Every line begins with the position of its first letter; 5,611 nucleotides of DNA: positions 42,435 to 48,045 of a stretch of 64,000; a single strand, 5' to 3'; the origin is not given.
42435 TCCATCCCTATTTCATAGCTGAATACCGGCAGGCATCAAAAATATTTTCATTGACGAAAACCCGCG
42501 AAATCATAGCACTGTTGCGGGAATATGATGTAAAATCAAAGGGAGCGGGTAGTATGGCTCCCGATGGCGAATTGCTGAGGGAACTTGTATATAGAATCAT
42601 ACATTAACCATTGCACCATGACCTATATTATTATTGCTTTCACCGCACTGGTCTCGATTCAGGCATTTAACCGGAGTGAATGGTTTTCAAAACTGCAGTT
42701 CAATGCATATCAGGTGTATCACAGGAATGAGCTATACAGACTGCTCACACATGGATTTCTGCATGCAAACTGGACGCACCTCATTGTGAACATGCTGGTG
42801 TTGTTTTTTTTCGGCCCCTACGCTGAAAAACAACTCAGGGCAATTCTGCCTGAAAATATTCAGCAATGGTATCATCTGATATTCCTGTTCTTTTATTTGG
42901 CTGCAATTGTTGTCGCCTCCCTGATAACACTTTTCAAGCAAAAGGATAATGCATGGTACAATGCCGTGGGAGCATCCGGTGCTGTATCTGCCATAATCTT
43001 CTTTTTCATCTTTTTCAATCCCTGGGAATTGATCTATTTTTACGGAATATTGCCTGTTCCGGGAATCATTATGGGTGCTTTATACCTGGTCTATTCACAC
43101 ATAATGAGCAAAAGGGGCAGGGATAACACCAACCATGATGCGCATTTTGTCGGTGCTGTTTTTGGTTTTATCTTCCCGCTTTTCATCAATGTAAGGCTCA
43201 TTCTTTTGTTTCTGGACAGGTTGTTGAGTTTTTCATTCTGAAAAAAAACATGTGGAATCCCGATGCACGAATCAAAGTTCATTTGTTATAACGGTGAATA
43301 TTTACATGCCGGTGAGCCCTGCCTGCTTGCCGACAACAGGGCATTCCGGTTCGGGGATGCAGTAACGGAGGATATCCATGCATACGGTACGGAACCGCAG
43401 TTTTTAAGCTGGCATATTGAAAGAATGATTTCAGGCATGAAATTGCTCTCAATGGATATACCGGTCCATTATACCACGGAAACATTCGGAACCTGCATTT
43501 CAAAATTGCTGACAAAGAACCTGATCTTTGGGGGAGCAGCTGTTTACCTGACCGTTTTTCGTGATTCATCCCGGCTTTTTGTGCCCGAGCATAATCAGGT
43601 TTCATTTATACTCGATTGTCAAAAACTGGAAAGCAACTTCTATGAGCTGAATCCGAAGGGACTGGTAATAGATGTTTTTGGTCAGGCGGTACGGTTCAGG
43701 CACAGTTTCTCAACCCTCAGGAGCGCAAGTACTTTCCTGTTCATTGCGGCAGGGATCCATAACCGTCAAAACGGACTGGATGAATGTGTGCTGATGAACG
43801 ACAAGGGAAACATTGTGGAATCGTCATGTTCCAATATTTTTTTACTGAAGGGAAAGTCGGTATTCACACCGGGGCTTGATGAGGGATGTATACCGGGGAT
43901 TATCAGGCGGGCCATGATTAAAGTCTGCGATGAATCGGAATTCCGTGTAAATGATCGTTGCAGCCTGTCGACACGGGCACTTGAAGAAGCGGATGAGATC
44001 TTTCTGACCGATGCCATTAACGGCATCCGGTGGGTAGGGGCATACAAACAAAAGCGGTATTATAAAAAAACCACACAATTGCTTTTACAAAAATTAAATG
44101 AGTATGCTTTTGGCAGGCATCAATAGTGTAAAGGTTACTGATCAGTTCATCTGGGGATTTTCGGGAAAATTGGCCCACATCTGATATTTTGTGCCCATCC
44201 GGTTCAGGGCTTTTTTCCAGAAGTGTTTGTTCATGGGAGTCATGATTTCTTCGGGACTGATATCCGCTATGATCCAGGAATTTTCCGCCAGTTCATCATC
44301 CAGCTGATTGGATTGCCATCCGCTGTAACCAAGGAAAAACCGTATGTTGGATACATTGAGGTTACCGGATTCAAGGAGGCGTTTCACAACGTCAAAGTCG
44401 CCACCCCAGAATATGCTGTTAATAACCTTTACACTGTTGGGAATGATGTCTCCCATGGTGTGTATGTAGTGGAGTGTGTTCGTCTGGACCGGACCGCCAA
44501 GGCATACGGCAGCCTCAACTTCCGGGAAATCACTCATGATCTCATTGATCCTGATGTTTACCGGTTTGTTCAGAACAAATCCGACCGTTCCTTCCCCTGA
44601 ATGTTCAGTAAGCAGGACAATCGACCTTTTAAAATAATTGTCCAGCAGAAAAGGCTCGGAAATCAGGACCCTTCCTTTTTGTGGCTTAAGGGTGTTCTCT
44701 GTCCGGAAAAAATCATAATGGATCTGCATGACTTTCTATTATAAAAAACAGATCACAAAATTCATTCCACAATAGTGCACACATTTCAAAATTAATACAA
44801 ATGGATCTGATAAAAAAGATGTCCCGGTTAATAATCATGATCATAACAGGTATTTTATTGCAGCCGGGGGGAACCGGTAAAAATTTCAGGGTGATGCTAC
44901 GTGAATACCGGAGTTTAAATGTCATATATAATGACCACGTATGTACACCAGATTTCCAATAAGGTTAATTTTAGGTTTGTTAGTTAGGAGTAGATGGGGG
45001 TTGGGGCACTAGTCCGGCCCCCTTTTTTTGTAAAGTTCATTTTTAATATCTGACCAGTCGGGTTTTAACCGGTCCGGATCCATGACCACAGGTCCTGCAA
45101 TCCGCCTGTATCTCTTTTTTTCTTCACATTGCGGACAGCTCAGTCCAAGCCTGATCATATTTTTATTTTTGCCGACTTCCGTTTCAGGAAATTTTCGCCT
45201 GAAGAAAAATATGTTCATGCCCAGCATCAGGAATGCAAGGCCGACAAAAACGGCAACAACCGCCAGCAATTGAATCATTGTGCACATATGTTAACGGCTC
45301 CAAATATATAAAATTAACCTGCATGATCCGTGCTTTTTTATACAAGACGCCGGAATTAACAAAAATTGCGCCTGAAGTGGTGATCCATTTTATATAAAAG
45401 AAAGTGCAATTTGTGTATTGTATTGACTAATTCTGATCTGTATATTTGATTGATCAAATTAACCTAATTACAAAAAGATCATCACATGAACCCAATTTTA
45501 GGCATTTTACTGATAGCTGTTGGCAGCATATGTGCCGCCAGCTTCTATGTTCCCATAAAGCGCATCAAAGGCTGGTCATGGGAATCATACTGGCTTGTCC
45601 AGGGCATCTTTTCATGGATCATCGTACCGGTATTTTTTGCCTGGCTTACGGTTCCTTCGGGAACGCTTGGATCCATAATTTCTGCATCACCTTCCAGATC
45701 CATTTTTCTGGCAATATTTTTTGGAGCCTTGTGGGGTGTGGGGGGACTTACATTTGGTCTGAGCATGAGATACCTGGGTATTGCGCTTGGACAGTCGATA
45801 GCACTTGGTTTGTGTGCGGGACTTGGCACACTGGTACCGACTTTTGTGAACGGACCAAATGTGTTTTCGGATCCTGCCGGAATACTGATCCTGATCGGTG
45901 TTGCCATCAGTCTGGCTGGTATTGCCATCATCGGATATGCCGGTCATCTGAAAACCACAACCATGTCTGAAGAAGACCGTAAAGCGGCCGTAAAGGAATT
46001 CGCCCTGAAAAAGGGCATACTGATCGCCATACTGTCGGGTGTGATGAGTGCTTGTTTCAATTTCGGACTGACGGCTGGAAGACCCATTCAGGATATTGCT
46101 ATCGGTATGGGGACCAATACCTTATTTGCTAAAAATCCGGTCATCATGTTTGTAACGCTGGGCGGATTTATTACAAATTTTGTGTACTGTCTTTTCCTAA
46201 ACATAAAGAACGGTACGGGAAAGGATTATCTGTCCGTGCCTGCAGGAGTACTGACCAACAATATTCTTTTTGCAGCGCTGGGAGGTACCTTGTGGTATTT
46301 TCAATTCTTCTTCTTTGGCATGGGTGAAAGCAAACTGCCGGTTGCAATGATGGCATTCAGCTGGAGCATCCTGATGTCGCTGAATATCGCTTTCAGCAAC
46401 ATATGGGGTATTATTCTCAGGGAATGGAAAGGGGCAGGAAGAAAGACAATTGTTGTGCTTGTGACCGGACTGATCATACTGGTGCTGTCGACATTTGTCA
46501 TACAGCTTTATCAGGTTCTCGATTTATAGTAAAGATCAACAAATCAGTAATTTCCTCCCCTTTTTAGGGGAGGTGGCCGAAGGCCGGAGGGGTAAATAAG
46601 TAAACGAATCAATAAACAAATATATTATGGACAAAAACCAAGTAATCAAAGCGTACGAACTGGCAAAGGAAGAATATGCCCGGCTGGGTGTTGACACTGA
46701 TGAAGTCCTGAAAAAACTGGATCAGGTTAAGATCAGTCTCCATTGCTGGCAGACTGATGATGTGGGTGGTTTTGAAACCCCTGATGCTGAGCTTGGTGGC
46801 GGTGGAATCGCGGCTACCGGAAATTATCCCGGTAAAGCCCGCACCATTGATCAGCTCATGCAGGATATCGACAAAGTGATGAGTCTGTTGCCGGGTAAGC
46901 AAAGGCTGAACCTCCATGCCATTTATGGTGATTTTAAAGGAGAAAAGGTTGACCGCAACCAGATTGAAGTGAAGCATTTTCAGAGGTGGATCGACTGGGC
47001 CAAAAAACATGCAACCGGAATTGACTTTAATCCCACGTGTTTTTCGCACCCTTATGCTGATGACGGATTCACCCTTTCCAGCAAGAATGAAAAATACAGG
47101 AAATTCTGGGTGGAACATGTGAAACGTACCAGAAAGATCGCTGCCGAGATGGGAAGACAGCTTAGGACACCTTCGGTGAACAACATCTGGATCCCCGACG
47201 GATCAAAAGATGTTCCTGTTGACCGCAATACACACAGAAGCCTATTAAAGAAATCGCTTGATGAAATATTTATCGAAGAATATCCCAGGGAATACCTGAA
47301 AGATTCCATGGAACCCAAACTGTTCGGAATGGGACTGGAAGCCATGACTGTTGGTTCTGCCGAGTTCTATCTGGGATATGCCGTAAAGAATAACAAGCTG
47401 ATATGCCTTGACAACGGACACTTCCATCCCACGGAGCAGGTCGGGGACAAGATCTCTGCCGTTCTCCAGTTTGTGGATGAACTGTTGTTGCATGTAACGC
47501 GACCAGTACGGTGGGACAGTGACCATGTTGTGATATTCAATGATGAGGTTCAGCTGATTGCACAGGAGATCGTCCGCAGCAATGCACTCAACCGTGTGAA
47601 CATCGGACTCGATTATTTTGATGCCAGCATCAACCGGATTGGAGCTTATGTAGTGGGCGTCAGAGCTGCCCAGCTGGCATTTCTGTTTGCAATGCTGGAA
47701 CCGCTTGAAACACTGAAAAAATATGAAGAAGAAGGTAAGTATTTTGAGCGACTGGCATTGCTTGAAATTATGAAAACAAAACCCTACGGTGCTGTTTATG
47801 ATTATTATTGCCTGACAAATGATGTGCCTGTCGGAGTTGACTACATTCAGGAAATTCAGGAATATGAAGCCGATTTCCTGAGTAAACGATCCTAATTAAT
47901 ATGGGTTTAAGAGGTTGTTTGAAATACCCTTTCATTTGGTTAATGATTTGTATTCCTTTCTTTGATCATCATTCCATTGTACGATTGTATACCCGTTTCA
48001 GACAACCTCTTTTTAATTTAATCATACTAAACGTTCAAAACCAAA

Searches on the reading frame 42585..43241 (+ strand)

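Call 7: search_protein_families(library=ncbifam, proteins=[window:42585-43241:+], max_evalue=0.00001)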
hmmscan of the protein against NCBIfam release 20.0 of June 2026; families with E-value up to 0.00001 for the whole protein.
window:42585-43241:+ (218 aa): 1 family
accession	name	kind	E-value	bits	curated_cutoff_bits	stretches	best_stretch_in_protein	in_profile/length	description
TIGR03902.1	rhom_GG_sort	equivalog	1.1e-09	38.4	84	1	36-197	3-152/154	rhombosortase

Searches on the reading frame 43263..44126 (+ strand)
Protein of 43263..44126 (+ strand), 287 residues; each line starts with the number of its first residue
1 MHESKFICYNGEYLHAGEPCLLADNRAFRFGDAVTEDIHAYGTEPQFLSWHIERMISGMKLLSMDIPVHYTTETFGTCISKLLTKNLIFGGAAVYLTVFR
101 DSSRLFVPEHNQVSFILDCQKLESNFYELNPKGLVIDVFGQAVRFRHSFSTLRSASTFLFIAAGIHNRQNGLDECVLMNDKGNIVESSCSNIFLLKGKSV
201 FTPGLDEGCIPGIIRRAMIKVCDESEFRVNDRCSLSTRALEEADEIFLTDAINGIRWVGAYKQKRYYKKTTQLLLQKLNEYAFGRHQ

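Call 70: search_protein_families(library=ncbifam, proteins=[window:43263-44126:+], max_evalue=0.00001)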
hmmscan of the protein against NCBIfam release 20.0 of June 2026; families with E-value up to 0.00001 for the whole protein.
window:43263-44126:+ (287 aa): 20 families
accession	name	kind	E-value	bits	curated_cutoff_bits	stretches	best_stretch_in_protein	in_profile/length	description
TIGR03461.1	pabC_Proteo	equivalog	1e-26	93.7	176.85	1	21-277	10-261/262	aminodeoxychorismate lyase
NF004761.0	PRK06092.1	equivalog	3.7e-24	85.4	260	1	21-277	12-263/268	aminodeoxychorismate lyase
NF005800.0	PRK07650.1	equivalog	2e-23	83.1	308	1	7-281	3-272/290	aminodeoxychorismate lyase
NF005146.0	PRK06606.1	equivalog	5e-23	81.5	279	1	3-267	5-273/307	branched-chain amino acid transaminase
NF006185.0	PRK08320.1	subfamily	6.7e-23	81.3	363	1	5-253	3-250/292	branched-chain amino acid aminotransferase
TIGR01122.1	ilvE_I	equivalog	2.5e-22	79.4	245.55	1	24-251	17-249/298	branched-chain-amino-acid transaminase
NF005209.0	PRK06680.1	subfamily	9.9e-22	77.1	320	1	4-254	2-249/286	D-amino-acid transaminase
NF009126.0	PRK12479.1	equivalog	9.9e-20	70.9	518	1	4-252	3-250/299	branched-chain-amino-acid transaminase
TIGR01121.1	D_amino_aminoT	equivalog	3.6e-18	65.7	277.45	1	9-251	4-240/276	D-amino-acid transaminase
NF005726.0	PRK07544.1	equivalog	8e-17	61.3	396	1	6-268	12-273/295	branched-chain amino acid aminotransferase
NF009896.0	PRK13356.1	equivalog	1.4e-14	53.9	262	1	167-265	168-265/287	branched-chain amino acid aminotransferase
NF009066.0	PRK12400.1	equivalog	3.8e-12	46.2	538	1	21-251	23-247/290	D-amino-acid transaminase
NF005729.0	PRK07546.1-3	equivalog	3.1e-10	40.1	175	1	170-254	109-186/196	hypothetical protein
NF005886.0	PRK07849.1-1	equivalog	3.2e-10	39.8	253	1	162-254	169-260/291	aminodeoxychorismate lyase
NF005888.0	PRK07849.1-3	equivalog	1.4e-09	37.4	273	1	166-255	174-263/298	aminodeoxychorismate lyase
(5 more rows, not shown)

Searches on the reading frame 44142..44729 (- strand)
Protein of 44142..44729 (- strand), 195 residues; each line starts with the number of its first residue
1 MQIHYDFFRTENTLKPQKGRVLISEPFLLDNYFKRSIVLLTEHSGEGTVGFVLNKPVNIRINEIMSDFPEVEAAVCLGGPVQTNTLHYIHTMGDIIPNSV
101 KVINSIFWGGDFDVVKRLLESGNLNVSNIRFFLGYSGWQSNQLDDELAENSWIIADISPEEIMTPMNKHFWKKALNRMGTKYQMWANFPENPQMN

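Call 70: search_protein_families(library=ncbifam, proteins=[window:44142-44729:-], max_evalue=0.00001)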
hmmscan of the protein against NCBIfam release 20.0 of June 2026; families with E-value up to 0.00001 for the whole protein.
window:44142-44729:- (195 aa): 7 families
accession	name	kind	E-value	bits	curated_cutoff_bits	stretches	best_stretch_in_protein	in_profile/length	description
NF001271.0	PRK00228.2-3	equivalog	4.6e-36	124.3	254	1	17-195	10-189/189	YqgE/AlgH family protein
NF001270.0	PRK00228.2-2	equivalog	2.1e-32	112.2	225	1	13-195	7-193/193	YqgE/AlgH family protein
NF001272.0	PRK00228.2-4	equivalog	3.1e-28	98.5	241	1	7-195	6-198/198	YqgE/AlgH family protein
NF001266.0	PRK00228.1-1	equivalog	1.2e-26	93.4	198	1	19-183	6-178/187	YqgE/AlgH family protein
NF001268.0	PRK00228.1-4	equivalog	1.6e-24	86.8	216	1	18-185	15-194/201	YqgE/AlgH family protein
NF001269.0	PRK00228.2-1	equivalog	1.6e-19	70.4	278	1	17-189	19-195/201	YqgE/AlgH family protein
NF001267.0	PRK00228.1-2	equivalog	6e-18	65.2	284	1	20-185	13-185/192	YqgE/AlgH family protein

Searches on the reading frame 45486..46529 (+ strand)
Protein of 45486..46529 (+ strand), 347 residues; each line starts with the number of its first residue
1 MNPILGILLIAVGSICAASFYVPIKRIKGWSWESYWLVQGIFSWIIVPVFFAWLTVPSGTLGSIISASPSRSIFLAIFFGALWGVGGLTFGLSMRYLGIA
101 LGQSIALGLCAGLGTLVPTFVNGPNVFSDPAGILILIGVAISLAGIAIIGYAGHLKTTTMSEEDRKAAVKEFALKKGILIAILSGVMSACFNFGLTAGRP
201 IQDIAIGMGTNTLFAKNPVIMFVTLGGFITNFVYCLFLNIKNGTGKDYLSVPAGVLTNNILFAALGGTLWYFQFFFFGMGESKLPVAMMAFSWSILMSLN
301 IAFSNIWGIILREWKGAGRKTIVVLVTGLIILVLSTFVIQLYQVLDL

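Call 24: search_protein_families(library=pfam, proteins=[window:45486-46529:+], max_evalue=0.00001)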
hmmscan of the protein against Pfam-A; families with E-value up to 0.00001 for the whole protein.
window:45486-46529:+ (347 aa): 1 family
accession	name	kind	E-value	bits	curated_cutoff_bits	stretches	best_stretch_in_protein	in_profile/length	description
PF06379.18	RhaT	-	3.6e-66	224.2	27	1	4-341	6-340/344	L-rhamnose-proton symport protein (RhaT)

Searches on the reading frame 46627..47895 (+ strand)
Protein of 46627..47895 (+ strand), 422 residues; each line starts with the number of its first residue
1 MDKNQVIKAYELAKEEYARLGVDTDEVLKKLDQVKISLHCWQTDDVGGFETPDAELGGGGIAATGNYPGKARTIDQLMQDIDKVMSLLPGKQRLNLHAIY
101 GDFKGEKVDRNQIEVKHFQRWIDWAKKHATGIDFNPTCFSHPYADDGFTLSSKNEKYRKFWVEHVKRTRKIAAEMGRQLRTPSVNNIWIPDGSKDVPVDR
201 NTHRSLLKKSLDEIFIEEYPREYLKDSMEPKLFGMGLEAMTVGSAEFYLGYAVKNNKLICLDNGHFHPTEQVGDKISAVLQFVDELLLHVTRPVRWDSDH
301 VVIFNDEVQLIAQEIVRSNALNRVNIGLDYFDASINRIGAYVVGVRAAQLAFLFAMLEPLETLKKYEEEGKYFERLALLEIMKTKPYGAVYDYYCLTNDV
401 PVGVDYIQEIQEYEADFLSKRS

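Call 24: search_protein_families(library=pfam, proteins=[window:46627-47895:+], max_evalue=0.00001)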
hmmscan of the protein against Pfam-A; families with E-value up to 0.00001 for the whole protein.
window:46627-47895:+ (422 aa): 1 family
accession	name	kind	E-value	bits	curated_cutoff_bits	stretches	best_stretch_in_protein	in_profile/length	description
PF06134.17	RhaA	-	1.8e-187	624.1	22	1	6-421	3-417/417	L-rhamnose isomerase (RhaA)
